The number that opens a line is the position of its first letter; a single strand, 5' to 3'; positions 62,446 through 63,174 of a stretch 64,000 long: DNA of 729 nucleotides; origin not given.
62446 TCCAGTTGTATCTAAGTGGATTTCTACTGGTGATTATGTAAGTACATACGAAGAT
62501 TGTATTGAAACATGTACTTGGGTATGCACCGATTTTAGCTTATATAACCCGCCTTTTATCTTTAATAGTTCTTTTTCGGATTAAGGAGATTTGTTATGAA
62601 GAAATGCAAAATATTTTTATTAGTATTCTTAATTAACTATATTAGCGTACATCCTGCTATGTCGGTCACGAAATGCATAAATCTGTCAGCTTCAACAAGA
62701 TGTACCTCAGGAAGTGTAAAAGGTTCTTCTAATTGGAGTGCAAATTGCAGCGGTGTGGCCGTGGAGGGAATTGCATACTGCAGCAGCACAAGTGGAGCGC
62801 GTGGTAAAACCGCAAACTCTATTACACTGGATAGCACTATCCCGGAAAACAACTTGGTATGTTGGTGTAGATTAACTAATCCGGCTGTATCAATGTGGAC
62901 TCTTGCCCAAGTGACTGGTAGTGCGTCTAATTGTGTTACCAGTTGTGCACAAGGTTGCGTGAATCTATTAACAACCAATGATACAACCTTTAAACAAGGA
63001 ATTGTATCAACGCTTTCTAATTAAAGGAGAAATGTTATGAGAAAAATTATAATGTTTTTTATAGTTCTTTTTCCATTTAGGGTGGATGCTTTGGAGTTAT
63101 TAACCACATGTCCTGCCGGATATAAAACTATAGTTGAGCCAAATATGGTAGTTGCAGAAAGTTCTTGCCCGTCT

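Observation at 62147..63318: Second tandem array of small secreted Cys-rich proteins (CWC-motif family) with strong Shine-Dalgarno sites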

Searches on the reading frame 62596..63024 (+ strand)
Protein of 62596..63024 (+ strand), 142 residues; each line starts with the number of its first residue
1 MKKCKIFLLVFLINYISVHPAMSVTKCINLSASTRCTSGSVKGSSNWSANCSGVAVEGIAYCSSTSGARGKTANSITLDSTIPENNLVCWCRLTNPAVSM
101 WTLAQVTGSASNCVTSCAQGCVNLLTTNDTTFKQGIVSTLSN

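Call 6: search_protein_families(library=pfam, proteins=[window:62596-63024:+], max_evalue=1)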
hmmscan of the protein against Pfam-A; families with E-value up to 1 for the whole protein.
window:62596-63024:+ (142 aa): 0 families

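Call 7: search_protein_families(library=ncbifam, proteins=[window:62596-63024:+], max_evalue=1)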
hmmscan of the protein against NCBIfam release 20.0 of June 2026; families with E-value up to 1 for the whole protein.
window:62596-63024:+ (142 aa): 0 families

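Call 9: find_homologous_proteins(query=window:62596-63024:+, max_evalue=0.01)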
Query window:62596-63024:+ (142 aa): 2 proteins with E <= 0.01 among 17 candidates.
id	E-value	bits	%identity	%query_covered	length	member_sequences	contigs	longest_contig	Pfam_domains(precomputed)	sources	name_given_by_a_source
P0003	8.2e-85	299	99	100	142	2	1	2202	-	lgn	-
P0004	7.4e-74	264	89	100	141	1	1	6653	-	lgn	-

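Call 13: find_encoding_contigs(protein=P0004, flank=10000)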
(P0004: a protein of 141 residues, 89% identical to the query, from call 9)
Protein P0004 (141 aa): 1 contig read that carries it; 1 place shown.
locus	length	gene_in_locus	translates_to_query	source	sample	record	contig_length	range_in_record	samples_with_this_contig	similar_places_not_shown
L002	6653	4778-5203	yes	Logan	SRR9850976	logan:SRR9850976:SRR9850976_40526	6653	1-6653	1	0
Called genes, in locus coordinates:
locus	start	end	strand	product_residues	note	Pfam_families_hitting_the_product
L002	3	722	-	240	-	?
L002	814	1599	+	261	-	-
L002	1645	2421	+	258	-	PF00583:Acetyltransf_1, PF13673:Acetyltransf_10, PF13508:Acetyltransf_7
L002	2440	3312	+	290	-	-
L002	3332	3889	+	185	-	-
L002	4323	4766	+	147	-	-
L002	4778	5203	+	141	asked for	-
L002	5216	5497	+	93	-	-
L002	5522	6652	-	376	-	?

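Call 34: find_homologous_proteins(query=A3, max_evalue=0.001)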
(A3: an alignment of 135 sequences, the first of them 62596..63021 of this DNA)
Query A3 (135 sequences) (142 aa, profile of the alignment): 106 proteins with E <= 0.001 among 978 candidates.
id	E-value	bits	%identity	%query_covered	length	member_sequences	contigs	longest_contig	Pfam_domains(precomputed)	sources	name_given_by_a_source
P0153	8.9e-46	173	34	99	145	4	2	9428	-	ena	-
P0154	8.0e-45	170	30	100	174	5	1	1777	-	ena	-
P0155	3.3e-44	168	30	100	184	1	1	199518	-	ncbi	-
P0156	3.5e-44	168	32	97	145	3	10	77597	-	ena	-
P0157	3.8e-44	168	37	100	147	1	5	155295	-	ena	-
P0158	7.8e-44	167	30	100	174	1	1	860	-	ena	-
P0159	8.7e-44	167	38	100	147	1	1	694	-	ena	-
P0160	9.5e-44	167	31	97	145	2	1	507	-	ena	-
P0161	1.9e-43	166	32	97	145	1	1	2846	-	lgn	-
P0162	2.1e-43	165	32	100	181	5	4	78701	-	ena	-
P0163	2.6e-43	165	30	100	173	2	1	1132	-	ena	-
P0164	3.4e-43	165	34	100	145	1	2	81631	-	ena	-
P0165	3.5e-43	165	35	99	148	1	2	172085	-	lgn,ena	-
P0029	5.6e-43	164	33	85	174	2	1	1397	-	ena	-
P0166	7.8e-43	164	32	97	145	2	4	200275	-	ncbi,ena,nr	ncbi:MAG: hypothetical protein IKB05_01550 [Alphaproteobacteria bacterium]|nr:hypothetical protein [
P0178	3.2e-42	162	32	97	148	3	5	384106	-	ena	-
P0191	3.6e-41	158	33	99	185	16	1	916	-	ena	-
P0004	8.9e-34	134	89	100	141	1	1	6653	-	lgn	-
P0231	1.8e-29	120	31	100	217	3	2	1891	-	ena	-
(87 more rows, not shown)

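Call 45: find_related_loci(query=A5, collection=metagenome_contigs, flank=5000)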
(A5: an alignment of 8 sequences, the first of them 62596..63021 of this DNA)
Query A5 (142 aa) in metagenome_contigs; peptide patterns used: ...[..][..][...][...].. (x = any residue, [..] = any of these).
66 stretches matched a pattern; 15 encode a relative of the query (tblastn E <= 1e-3); 15 distinct loci.
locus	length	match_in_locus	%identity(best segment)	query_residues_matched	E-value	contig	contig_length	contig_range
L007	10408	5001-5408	40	5-142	3e-26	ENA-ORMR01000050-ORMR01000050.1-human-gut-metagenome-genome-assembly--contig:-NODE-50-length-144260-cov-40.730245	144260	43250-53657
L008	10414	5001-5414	35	5-142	3e-23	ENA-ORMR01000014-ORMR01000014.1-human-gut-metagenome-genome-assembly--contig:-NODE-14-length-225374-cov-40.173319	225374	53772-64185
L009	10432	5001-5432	36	5-142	7e-23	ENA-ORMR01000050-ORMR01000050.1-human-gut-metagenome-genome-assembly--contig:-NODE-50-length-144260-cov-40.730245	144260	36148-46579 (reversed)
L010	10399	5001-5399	40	5-142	1e-22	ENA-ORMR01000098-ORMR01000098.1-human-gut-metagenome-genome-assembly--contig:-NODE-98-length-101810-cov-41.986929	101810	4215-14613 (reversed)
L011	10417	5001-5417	40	5-142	6e-22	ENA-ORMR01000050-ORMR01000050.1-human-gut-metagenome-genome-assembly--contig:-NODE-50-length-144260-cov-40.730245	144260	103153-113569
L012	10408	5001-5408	38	5-142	1e-21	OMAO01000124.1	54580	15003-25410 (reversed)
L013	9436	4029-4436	36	5-142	2e-20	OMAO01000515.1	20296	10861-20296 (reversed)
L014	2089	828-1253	31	5-142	2e-19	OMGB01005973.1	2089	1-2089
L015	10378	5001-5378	34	5-124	2e-19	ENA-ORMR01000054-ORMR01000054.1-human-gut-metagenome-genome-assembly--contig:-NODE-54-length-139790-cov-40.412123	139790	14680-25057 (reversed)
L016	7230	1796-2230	35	1-142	2e-18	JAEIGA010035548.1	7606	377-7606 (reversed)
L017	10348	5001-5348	39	6-119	4e-12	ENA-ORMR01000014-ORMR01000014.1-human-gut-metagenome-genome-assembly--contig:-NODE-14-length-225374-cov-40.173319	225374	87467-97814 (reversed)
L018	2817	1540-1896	35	6-119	3e-10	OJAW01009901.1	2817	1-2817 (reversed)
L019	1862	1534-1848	26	2-103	1e-6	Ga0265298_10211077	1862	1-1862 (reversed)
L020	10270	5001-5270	30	47-141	3e-6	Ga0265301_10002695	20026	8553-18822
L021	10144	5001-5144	40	81-128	6e-6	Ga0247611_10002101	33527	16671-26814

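Call 55: predict_structure(alignment_id=A6)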
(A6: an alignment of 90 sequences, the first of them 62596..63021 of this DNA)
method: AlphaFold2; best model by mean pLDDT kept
length: 142 residues; sequences in the alignment: 90
mean_pLDDT: 85.9   pTM: 0.76
mean pLDDT of the five models: 85.9, 81.2, 81.1, 80.1, 79.2
residues with pLDDT >= 90: 104; 70-90: 10; 50-70: 19; < 50: 9
segments of 3 or more residues with pLDDT < 50: 1-5
pLDDT, mean of each block of 10 residues (from residue 1): 44 52 64 92 94 95 97 97 96 96 95 96 96 94 68
secondary structure, 60 per line:
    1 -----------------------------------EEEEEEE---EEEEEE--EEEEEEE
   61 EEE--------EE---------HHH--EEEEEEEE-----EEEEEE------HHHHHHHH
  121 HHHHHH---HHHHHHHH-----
elements in order: E36-42 E46-51 E54-63 E88-95 E101-106 H113-126 H130-137

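Call 58: find_encoding_contigs(protein=P0155, flank=4000, max_places=3)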
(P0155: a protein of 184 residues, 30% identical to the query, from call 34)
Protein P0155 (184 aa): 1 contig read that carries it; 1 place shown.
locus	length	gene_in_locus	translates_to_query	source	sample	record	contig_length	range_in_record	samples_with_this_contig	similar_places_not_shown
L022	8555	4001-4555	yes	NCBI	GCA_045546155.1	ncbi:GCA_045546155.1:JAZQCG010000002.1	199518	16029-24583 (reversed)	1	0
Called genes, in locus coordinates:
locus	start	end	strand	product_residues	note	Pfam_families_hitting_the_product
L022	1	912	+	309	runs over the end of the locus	-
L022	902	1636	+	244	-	-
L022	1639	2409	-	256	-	PF05175:MTS, PF05971:Methyltransf_10, PF06325:PrmA (weak), PF12847:Methyltransf_18 (weak), PF04816:TrmK (weak), PF08241:Methyltransf_11 (weak), PF13649:Methyltransf_25, PF13847:Methyltransf_31, +3 more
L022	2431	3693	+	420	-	PF19425:Csd3_N2 (weak), PF01551:Peptidase_M23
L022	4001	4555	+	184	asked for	-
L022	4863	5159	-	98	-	-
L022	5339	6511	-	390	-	PF00162:PGK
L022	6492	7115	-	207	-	PF01351:RNase_HII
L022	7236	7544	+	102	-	-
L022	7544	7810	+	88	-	-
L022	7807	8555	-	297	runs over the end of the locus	PF01745:IPT (faint), PF01715:IPPT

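Call 59: find_encoding_contigs(protein=P0191, flank=4000, max_places=3)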
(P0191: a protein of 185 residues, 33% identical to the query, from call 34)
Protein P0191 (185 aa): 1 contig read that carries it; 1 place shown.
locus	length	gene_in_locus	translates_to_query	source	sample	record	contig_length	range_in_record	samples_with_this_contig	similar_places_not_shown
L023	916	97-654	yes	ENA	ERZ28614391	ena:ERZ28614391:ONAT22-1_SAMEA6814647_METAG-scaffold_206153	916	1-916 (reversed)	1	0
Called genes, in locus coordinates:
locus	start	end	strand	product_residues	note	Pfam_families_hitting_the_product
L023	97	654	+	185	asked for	-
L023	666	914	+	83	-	?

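Call 60: find_encoding_contigs(protein=P0231, flank=4000, max_places=3)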
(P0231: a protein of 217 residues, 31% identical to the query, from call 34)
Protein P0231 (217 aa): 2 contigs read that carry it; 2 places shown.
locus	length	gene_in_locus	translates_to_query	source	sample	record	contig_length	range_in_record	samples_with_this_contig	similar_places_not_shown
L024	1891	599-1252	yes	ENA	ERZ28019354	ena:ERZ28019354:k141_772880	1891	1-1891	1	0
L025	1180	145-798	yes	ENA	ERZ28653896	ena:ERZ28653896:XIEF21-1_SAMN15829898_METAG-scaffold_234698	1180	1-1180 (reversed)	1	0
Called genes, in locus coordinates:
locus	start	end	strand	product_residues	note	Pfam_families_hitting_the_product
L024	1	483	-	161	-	?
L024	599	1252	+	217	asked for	-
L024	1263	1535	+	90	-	-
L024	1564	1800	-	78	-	-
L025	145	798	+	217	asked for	-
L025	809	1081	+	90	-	-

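Call 61: fold_search(model_id=the predicted structure, library=pdb)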
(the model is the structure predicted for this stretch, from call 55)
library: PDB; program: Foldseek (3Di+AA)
matches with E <= 10: 96; with E <= 0.001: 0
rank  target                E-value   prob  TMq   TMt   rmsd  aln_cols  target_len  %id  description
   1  6f8e_MODEL_1_A        4.8e-01  0.05  0.16  0.18  13.6       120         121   10  PH domain from TgAPH (released 2019-01-30)
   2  4psn_B                1.1e+00  0.12  0.28  0.21   9.0       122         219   11  Crystal structure of apeThermo-DBP-RP2 (released 2014-04-30)
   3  2ejx                  1.1e+00  0.11  0.25  0.27  11.9       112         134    8  Crystal structure of the hypothetical protein STK_08120 from Sulfolobus tokodaii (released 2008-03-25)
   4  4pso_A                1.3e+00  0.12  0.27  0.20   6.6       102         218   12  Crystal structure of apeThermo-DBP-RP2 bound to ssDNA dT10 (released 2014-04-30)
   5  4zgf                  1.9e+00  0.04  0.15  0.15  14.1        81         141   11  Crystal structure of a duf4847 family protein (BVU_2626) from Bacteroides vulgatus ATCC 8482 at 1.00 A resolution (released 2015-05-06)
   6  4psn_A                2.2e+00  0.11  0.28  0.20   6.7        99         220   11  Crystal structure of apeThermo-DBP-RP2 (released 2014-04-30)
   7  3w9k                  2.3e+00  0.03  0.17  0.18  14.2       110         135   10  Crystal structure of thermoacidophile-specific protein STK_08120 complexed with myristic acid (released 2013-07-17)
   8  4psn_C                2.5e+00  0.08  0.28  0.20   9.3       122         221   11  Crystal structure of apeThermo-DBP-RP2 (released 2014-04-30)
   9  9esh_C                2.5e+00  0.06  0.18  0.09  10.8        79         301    9  Structure of a B-state intermediate committed to discard (Bd-I state) (released 2024-12-25)
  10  2y25_A                2.6e+00  0.04  0.17  0.09  10.3        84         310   11  Crystal structure of the myomesin domains My11-My13 (released 2011-12-21)
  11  3rc2                  2.6e+00  0.01  0.11  0.07  14.8       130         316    9  Crystal Structure of KijD10, a 3-ketoreductase from Actinomadura kijaniata in complex with TDP-benzene and NADP; open co (released 2011-06-08)
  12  4pso_B                2.8e+00  0.08  0.28  0.20   7.7       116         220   12  Crystal structure of apeThermo-DBP-RP2 bound to ssDNA dT10 (released 2014-04-30)
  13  3skx                  3.0e+00  0.04  0.21  0.13   7.8        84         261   12  Crystal structure of the ATP binding domain of Archaeoglobus fulgidus COPB (released 2012-06-20)
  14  4pso_G                3.2e+00  0.04  0.25  0.18  11.2       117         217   14  Crystal structure of apeThermo-DBP-RP2 bound to ssDNA dT10 (released 2014-04-30)
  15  3lv4_B                3.4e+00  0.12  0.24  0.09   4.6        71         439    8  Crystal structure of the glycoside hydrolase, family 43 YxiA protein from Bacillus licheniformis. Northeast Structural (released 2010-03-09)
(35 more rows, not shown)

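Call 66: fold_search(model_id=the predicted structure, library=viral)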
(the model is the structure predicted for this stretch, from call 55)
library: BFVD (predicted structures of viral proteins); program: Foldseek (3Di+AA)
matches with E <= 10: 172; with E <= 0.001: 0
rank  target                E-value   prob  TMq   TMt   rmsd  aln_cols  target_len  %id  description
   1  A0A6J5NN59            4.5e-01  0.16  0.20  0.09   9.7        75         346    8  PD-(D/E)XK nuclease superfamily [uncultured Caudovirales phage]
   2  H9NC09                5.1e-01  0.04  0.15  0.15  15.0       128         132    5  (no name in the UniProt tables at hand)
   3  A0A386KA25            5.7e-01  0.12  0.21  0.15   9.8       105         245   12  Uncharacterized protein [Mycobacterium phage Saguaro]
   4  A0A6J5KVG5            5.7e-01  0.06  0.19  0.12  12.3       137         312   16  Uncharacterized protein [uncultured Caudovirales phage]
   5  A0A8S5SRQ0            6.1e-01  0.07  0.16  0.10  30.4       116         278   13  Nucleoid-associated protein (Fragment) [Siphoviridae sp. ct1gv6]
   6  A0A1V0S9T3            8.2e-01  0.11  0.25  0.24   9.8        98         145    7  Uncharacterized protein [Catovirus CTV1]
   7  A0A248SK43            8.2e-01  0.09  0.20  0.08   9.2        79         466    9  (no name in the UniProt tables at hand)
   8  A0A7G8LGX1            9.3e-01  0.06  0.17  0.11  15.1       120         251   12  Uncharacterized protein [Mycobacterium phage MasterPo]
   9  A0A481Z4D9            1.1e+00  0.09  0.24  0.06  15.9       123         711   10  Uncharacterized protein [Pithovirus LCPAC102]
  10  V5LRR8                1.1e+00  0.06  0.23  0.11  13.8       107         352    8  (no name in the UniProt tables at hand)
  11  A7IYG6                1.3e+00  0.07  0.18  0.23  19.4       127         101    8  Gp99 [Corynebacterium phage P1201]
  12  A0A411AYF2            1.3e+00  0.06  0.20  0.16  13.9       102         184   13  Uncharacterized protein [Mycobacterium phage RedRaider77]
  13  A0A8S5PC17            1.3e+00  0.04  0.17  0.20  13.7       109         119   14  Uncharacterized protein [Myoviridae sp. ctvns3]
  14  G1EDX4                1.6e+00  0.07  0.23  0.18  14.3       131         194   11  (no name in the UniProt tables at hand)
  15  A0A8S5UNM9            1.9e+00  0.06  0.17  0.05  14.3        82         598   15  Uncharacterized protein [Myoviridae sp. ctwVB15]
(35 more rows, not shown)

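Call 86: search_protein_families(library=pfam, proteins=[L021:4176-5186:+, L021:3519-4157:+], max_evalue=0.01)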
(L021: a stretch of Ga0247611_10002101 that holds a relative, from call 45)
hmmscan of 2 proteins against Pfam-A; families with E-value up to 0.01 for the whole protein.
L021:4176-5186:+ (336 aa): 0 families

L021:3519-4157:+ (212 aa): 0 families

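Call 87: search_solved_structures(query=A6, max_evalue=10)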
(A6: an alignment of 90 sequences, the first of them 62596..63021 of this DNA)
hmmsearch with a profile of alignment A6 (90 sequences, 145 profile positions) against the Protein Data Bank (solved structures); distinct sequences matched with E-value up to 10: 1.
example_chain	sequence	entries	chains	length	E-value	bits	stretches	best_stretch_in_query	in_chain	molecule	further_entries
9yuq_N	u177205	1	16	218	0.058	16.4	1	1-40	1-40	Putative multiheme cytochrome c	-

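Call 102: search_protein_families(library=phrogs, proteins=[window:62596-63021:+, L021:4176-5186:+, L021:3519-4157:+], max_evalue=0.01)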
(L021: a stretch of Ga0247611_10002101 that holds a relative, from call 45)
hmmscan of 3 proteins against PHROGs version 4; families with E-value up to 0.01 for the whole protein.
window:62596-63021:+ (142 aa): 0 families

L021:4176-5186:+ (336 aa): 0 families

L021:3519-4157:+ (212 aa): 0 families

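Call 104: find_encoding_contigs(protein=P0166, flank=10000, max_places=2)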
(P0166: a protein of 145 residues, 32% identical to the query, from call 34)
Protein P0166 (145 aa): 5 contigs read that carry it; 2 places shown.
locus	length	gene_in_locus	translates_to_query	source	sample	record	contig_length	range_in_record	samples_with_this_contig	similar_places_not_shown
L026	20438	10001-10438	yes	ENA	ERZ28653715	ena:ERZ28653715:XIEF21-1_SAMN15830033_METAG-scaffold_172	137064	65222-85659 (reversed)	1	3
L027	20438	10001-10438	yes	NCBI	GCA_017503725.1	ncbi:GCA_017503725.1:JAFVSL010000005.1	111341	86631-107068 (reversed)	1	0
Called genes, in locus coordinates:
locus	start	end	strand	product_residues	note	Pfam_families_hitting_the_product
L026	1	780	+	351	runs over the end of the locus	PF01420:Methylase_S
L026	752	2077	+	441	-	PF01136:Peptidase_U32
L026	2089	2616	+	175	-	-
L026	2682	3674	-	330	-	-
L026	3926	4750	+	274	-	-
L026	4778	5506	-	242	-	PF00005:ABC_tran, PF13304:AAA_21 (faint)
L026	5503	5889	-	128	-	-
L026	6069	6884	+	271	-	-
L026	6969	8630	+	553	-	PF00691:OmpA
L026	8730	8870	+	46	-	-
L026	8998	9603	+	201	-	-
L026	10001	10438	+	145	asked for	-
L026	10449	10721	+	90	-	-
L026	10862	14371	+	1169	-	PF01855:POR_N, PF17147:PFOR_II, PF01558:POR, PF10371:EKR, PF00037:Fer4 (weak), PF12837:Fer4_6 (weak), PF12838:Fer4_7, PF02775:TPP_enzyme_C, +6 more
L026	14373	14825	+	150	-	-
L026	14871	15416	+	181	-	-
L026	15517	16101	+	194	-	PF02559:CarD_TRCF_RID, PF21095:CarD_C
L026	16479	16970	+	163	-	-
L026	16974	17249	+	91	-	-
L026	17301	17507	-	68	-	PF14373:Imm_superinfect (weak)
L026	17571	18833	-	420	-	PF03952:Enolase_N, PF00113:Enolase_C, PF13378:MR_MLE_C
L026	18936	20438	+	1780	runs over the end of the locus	-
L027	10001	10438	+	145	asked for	-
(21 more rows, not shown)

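Call 106: find_encoding_contigs(protein=P0178, flank=10000, max_places=2)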
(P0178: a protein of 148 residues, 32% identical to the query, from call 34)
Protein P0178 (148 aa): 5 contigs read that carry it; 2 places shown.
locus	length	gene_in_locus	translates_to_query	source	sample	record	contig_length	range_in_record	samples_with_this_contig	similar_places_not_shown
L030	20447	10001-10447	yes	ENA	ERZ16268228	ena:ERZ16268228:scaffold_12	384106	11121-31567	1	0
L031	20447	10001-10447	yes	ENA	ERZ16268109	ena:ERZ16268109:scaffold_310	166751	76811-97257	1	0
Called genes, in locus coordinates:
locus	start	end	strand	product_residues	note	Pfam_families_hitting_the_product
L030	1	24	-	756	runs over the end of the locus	PF07244:POTRA (weak), PF08478:POTRA_1 (faint), PF07244:POTRA, PF01103:Omp85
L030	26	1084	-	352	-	PF02163:Peptidase_M50, PF17820:PDZ_6 (faint)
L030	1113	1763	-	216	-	PF01148:CTP_transf_1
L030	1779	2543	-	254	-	PF01255:Prenyltransf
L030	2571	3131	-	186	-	PF01765:RRF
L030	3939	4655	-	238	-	PF01138:RNase_PH, PF03725:RNase_PH_C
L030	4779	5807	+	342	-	PF03706:LPG_synthase_TM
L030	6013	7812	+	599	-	PF00575:S1 (faint), PF10150:RNase_E_G, PF20833:RNase_E_G_Thio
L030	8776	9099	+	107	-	-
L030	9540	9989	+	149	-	-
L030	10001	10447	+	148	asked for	-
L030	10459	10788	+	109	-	-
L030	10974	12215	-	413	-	PF00871:Acetate_kinase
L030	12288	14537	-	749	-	-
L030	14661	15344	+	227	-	-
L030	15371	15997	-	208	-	PF13505:OMP_b-brl, PF02462:Opacity (faint)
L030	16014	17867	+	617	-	PF00912:Transgly, PF00905:Transpeptidase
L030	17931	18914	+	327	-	-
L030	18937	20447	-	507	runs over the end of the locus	PF00158:Sigma54_activat (faint), PF13541:ChlI, PF00493:MCM (weak), PF01078:Mg_chelatase, PF07728:AAA_5, PF13335:Mg_chelatase_C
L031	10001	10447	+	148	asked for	-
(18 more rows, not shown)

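Call 122: find_related_loci(query=A5, collection=viral_contigs, flank=6000)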
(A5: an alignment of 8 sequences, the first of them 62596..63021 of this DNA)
Query A5 (142 aa) in viral_contigs; peptide patterns used: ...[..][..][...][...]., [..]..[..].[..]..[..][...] (x = any residue, [..] = any of these).
20 stretches matched a pattern, but none encodes a relative of the query by tblastn (E <= 1e-3).

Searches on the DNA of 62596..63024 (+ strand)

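Call 37: search_rna_families(sources=[L002, L004, L005, L006], threshold=evalue, max_evalue=1)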
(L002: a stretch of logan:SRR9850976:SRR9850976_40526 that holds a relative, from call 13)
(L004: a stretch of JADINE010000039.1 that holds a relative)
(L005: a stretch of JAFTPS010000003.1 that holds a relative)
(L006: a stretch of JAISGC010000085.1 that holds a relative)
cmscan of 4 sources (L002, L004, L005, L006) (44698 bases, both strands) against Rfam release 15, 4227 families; matches with E-value up to 1: 7.
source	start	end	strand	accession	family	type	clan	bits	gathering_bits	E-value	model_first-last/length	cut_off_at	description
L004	2589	2659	-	RF00005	tRNA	Gene; tRNA;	CL00001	67.6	29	9.7e-13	1-71/71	no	tRNA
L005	4291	4361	-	RF00005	tRNA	Gene; tRNA;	CL00001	64.3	29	8.3e-12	1-71/71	no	tRNA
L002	4193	4281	+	RF02221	sRNA-Xcc1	Gene; sRNA;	-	34.2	53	0.026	1-87/87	no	sRNA-Xcc1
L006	6926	7063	-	RF04119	MIR1858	Gene; miRNA;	-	32.3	137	0.099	1-197/197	no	MIR1858 microRNA precursor family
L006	3572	3703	+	RF03338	MIR4416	Gene; miRNA;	-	30.3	70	0.014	1-147/147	no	MIR4416 microRNA precursor family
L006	876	1019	+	RF00677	MIR168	Gene; miRNA;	-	29.4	66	0.0049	1-129/129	no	MIR168 microRNA precursor family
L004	2588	2659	+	RF04354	Plastid-ycf2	Cis-reg;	-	25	65.7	0.58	1-75/75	no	Plastid-ycf2 5UTR RNA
